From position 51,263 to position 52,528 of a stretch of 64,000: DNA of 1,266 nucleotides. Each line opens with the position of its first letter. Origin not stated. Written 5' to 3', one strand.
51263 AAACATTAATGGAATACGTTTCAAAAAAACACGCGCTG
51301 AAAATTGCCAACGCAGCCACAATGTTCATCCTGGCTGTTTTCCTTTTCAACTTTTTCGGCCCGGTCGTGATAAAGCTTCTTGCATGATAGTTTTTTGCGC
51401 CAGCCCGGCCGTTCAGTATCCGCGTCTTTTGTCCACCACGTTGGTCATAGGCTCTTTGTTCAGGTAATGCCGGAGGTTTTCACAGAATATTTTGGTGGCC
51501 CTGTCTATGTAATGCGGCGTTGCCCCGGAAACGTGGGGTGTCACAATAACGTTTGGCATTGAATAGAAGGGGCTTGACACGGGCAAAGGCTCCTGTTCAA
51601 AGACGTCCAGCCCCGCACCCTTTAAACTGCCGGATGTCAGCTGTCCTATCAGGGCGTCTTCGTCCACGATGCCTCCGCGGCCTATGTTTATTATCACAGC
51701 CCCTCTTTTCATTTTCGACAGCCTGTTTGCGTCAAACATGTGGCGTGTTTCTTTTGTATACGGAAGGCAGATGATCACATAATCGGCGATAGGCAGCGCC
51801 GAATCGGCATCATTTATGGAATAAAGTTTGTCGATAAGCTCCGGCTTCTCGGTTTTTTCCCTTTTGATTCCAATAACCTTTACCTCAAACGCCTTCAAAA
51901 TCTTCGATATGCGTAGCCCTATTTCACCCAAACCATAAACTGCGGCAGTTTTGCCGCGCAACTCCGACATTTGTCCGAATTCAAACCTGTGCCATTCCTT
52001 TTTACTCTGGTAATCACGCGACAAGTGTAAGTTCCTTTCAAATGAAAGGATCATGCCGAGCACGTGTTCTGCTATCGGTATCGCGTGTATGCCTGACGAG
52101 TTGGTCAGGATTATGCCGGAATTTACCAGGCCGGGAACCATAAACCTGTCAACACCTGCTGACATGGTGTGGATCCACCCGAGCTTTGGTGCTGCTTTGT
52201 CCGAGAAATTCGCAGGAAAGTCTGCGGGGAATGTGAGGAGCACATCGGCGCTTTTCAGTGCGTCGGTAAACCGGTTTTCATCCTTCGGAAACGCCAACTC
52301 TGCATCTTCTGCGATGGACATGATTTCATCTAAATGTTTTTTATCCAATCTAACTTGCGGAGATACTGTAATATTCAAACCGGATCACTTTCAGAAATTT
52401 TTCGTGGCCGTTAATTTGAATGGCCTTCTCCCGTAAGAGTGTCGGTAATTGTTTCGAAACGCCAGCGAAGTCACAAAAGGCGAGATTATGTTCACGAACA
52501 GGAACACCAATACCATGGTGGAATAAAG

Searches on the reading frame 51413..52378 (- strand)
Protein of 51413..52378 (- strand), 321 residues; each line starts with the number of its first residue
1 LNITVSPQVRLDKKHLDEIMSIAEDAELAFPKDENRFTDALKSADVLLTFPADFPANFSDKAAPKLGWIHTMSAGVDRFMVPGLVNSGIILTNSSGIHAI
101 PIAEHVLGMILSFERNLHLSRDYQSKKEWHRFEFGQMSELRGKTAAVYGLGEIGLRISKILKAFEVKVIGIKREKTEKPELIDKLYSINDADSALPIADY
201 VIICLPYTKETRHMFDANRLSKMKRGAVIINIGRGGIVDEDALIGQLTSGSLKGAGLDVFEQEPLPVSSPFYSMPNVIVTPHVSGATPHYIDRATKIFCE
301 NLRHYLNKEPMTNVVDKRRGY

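Call 86: search_protein_families(library=pfam, proteins=[window:51413-52378:-], max_evalue=0.001)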
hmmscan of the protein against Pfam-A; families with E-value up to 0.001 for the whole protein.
window:51413-52378:- (321 aa): 3 families
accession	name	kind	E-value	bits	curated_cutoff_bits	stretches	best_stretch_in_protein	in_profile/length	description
PF02826.25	2-Hacid_dh_C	-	5.5e-56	189.2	25.1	1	107-284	1-178/178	D-isomer specific 2-hydroxyacid dehydrogenase, NAD binding domain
PF00389.36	2-Hacid_dh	-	7.3e-14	52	24.6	1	31-315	27-133/134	D-isomer specific 2-hydroxyacid dehydrogenase, catalytic domain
PF03446.21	NAD_binding_2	-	3.4e-05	24.4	21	1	146-239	3-99/161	NAD binding domain of 6-phosphogluconate dehydrogenase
